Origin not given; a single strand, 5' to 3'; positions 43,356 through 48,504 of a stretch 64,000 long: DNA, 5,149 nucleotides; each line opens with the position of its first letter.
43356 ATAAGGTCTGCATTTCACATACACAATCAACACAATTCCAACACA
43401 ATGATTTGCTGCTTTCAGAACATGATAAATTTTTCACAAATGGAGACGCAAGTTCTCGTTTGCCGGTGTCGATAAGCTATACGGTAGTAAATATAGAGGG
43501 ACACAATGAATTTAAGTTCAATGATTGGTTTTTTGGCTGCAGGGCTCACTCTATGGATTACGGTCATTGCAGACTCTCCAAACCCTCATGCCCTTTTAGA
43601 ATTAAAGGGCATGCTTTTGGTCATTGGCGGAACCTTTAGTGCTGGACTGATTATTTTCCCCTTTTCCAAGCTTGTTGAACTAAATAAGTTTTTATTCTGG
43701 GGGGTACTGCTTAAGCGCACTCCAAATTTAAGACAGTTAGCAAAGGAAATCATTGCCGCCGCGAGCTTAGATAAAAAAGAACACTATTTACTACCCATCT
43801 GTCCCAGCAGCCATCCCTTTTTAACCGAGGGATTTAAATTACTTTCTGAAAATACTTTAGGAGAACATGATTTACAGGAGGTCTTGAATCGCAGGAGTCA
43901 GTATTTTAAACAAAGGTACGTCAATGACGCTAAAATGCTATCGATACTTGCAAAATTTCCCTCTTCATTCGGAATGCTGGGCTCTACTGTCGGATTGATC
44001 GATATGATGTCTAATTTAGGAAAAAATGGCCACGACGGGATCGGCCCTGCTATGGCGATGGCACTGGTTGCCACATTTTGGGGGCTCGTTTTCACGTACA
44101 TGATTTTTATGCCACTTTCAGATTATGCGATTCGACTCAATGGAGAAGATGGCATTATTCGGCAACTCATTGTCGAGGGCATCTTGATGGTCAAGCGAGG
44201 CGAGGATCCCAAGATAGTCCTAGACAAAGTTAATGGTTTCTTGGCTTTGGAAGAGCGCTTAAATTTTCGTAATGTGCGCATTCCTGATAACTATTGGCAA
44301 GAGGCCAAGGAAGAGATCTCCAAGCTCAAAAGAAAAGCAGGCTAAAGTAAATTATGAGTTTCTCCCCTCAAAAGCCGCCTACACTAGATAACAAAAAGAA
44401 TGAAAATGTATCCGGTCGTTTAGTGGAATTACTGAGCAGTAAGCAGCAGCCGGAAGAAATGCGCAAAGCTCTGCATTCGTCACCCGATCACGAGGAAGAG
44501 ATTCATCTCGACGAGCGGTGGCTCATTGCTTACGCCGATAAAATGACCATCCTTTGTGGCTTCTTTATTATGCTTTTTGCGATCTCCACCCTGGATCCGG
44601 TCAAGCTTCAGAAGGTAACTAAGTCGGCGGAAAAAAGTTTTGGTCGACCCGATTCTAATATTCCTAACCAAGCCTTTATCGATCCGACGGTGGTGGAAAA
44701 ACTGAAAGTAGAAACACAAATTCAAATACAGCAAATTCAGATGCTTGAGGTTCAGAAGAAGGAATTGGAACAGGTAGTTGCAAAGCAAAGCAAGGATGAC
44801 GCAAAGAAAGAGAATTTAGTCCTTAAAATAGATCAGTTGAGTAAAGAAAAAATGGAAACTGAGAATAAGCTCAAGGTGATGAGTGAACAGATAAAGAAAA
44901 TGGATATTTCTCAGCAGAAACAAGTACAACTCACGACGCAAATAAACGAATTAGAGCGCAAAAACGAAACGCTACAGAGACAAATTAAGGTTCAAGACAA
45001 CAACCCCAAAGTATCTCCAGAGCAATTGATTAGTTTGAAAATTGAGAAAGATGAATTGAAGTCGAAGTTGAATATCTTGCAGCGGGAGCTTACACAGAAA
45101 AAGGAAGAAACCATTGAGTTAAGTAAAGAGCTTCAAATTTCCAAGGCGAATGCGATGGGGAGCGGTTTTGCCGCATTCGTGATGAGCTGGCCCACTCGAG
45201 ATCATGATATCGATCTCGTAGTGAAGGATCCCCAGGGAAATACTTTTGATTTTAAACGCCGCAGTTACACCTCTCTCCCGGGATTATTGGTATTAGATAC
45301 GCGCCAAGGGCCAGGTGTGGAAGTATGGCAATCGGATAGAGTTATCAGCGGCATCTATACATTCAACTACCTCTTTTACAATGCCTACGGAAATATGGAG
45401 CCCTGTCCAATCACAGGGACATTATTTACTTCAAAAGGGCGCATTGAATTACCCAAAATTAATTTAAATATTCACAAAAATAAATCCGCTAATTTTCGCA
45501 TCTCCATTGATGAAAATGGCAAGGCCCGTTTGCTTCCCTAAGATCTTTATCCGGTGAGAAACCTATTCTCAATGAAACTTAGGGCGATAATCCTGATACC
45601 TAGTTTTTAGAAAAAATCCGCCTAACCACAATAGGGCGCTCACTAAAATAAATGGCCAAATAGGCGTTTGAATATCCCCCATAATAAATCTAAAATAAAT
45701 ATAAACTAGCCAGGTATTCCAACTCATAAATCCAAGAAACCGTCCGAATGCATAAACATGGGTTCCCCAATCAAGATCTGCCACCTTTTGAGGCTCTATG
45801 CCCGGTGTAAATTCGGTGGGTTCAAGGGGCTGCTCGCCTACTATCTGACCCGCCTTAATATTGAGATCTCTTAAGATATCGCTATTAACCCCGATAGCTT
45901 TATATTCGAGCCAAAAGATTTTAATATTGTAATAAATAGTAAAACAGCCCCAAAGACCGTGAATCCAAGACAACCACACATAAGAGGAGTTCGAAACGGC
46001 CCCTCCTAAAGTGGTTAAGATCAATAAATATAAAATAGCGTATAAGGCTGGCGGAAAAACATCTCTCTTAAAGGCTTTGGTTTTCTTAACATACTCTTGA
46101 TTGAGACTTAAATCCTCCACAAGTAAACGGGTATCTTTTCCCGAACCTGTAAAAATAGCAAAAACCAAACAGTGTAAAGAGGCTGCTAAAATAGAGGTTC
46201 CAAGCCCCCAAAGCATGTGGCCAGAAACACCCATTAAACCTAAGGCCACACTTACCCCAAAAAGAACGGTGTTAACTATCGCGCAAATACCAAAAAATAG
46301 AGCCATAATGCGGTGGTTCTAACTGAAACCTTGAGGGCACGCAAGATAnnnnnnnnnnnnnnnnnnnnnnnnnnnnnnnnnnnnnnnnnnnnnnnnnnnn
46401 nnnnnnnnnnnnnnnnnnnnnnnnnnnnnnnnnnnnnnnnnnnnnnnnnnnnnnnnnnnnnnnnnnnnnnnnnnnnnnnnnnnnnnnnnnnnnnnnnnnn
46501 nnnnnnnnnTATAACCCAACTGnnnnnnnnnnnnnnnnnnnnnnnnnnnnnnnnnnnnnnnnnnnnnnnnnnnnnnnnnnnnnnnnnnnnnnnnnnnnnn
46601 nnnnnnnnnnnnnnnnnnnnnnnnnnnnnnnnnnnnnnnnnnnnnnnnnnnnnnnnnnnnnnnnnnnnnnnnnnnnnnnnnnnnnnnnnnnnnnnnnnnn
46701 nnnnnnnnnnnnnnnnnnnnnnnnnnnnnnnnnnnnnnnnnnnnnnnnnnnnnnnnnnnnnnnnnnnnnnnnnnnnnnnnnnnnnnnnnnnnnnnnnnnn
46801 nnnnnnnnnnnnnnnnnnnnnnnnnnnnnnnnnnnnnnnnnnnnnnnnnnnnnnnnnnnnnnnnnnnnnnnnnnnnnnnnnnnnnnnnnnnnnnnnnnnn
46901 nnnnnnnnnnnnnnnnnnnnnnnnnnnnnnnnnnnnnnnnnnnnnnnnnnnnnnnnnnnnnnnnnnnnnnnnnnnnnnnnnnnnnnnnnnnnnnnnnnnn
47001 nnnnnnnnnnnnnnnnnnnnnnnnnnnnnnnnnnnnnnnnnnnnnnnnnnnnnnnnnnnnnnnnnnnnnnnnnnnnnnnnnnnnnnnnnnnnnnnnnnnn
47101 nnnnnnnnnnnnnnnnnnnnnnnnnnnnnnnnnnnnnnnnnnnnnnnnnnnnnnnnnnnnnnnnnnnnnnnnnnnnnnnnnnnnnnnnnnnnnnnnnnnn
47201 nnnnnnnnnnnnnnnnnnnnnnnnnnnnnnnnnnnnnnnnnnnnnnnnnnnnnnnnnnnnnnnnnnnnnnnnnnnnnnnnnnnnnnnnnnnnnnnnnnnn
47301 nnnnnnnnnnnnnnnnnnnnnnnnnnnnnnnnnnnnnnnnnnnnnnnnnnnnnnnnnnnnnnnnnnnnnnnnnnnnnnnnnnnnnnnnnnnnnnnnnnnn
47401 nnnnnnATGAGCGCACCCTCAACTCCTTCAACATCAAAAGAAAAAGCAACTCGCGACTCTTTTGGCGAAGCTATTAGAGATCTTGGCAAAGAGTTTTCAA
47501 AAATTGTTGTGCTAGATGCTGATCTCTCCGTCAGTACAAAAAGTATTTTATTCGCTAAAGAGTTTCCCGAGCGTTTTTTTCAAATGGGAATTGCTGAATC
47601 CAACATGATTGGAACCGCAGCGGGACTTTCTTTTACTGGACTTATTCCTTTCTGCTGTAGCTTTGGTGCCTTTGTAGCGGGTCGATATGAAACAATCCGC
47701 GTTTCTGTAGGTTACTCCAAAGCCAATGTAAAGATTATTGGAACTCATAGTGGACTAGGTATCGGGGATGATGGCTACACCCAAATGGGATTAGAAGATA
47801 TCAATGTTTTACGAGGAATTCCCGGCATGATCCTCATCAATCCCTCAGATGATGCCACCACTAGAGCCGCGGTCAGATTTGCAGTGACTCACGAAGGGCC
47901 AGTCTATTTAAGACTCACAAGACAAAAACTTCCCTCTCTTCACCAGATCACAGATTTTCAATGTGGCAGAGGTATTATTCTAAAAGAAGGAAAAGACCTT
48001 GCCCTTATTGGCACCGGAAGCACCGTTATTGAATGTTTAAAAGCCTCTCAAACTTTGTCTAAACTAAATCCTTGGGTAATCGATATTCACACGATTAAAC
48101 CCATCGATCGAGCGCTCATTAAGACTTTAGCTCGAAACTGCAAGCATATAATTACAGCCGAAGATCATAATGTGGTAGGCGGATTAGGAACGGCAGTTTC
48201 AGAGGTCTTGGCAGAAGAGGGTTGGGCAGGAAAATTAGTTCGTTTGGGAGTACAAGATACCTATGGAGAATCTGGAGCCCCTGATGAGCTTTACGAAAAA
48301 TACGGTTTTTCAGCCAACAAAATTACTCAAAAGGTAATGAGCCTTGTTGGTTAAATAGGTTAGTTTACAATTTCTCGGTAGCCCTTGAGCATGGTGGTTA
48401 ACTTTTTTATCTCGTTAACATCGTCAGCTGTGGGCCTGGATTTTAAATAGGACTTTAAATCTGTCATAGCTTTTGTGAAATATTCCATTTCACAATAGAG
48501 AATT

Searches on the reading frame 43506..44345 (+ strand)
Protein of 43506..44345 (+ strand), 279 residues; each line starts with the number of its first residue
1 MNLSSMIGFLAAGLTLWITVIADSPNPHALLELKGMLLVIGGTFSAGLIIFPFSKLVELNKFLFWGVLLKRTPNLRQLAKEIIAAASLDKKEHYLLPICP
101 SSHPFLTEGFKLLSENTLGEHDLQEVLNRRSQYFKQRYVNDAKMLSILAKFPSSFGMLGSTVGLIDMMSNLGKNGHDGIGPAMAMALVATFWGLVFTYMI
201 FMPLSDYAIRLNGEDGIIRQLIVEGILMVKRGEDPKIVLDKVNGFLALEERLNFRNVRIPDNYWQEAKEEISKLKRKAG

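Call 16: search_protein_families(library=pfam, proteins=[window:43506-44345:+], max_evalue=0.01)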
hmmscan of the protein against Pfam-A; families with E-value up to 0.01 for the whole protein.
window:43506-44345:+ (279 aa): 1 family
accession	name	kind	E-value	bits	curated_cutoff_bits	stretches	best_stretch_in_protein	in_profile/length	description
PF01618.21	MotA_ExbB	-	1.8e-14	54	22.9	1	103-207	7-113/127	MotA/TolQ/ExbB proton channel family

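Call 49: search_protein_families(library=padloc, proteins=[window:43506-44345:+], max_evalue=0.01)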
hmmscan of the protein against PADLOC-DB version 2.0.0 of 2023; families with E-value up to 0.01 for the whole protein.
window:43506-44345:+ (279 aa): 0 families

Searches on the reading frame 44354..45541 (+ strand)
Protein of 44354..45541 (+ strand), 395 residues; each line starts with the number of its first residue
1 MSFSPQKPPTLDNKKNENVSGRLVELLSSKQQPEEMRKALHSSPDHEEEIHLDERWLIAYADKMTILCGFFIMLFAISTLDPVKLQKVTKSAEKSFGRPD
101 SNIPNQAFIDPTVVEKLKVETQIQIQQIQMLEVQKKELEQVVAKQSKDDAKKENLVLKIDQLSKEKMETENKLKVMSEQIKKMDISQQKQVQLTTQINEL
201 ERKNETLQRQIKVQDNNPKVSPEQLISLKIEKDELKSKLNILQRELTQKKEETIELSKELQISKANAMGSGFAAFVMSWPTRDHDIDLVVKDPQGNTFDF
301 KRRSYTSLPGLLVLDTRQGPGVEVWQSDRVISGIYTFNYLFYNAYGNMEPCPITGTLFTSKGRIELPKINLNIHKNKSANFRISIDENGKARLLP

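Call 16: search_protein_families(library=pfam, proteins=[window:44354-45541:+], max_evalue=0.01)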
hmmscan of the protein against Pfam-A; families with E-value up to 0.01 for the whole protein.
window:44354-45541:+ (395 aa): 1 family
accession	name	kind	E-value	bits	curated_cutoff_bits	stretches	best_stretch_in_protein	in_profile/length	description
PF13677.11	MotB_plug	-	7.3e-14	51.5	24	1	45-95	7-57/58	Membrane MotB of proton-channel complex MotA/MotB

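Call 49: search_protein_families(library=padloc, proteins=[window:44354-45541:+], max_evalue=0.01)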
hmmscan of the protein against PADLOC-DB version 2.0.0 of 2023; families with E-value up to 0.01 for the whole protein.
window:44354-45541:+ (395 aa): 1 family
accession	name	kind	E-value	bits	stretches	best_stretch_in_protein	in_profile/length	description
PDLC03859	LmuB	-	7.2e-05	20.2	1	125-256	345-470/611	-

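Call 65: search_solved_structures(query=window:44354-45541:+, max_evalue=1)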
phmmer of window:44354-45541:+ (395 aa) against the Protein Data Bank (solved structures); distinct sequences matched with E-value up to 1: 15.
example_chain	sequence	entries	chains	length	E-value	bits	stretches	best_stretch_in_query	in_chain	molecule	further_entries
6ysl_A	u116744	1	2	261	2.8e-09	39.7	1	45-178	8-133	Motility protein B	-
9luc_F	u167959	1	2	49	1.2e-07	34.3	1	54-96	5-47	Chimeric B subunit of MotA1B1 from Paenibacillus sp. TCA20 and MotAB from E. coli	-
9lu9_F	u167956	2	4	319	1.3e-06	31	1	53-98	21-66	MotB1,Motility protein B | Chimeric B subunit of MotA1B1 from Paenibacillus sp. TCA20 and MotAB from E. coli,Motility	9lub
8ucs_A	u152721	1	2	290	0.00043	22.7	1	49-95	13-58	OmpA family protein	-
6ysf_A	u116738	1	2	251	0.00065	22.1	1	49-95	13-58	Chemotaxis motB protein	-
6ykm_F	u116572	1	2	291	0.0042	19.4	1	51-128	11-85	Chemotaxis protein MotB, putative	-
9hmf_M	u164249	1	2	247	0.0042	19.4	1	51-129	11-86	Chemotaxis protein MotB, putative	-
8brd_F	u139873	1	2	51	0.0054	19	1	56-97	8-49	Flagellar motor protein,VaPomB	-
6ykp_F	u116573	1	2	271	0.023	17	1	51-102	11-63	Chemotaxis protein MotB, putative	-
8bri_F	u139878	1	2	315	0.061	15.6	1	56-203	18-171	Flagellar motor protein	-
9ues_B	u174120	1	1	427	0.089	15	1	264-306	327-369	Subtilisin-like serine protease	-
8zyv_A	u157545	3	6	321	0.092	15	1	56-147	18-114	PomB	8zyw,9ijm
6ykr_F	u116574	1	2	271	0.11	14.7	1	51-102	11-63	Chemotaxis protein MotB, putative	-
3afg_A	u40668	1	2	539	0.12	14.6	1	264-306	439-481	Subtilisin-like serine protease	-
8zyz_A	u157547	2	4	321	0.41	12.8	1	56-147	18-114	PomB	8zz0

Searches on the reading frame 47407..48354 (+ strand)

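Call 16: search_protein_families(library=pfam, proteins=[window:47407-48354:+], max_evalue=0.01)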
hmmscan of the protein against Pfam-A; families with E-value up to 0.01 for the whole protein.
window:47407-48354:+ (315 aa): 3 families
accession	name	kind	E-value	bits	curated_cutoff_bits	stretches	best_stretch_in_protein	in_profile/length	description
PF02779.29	Transket_pyr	-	6.5e-43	146.8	27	1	12-176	2-173/174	Transketolase, pyrimidine binding domain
PF02780.25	Transketolase_C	-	2.8e-28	98.8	25.9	1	187-306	1-124/124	Transketolase, C-terminal domain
PF22613.1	Transketolase_C_1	-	0.0003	21.4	27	1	195-301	11-112/113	Transketolase-like TK C-terminal domain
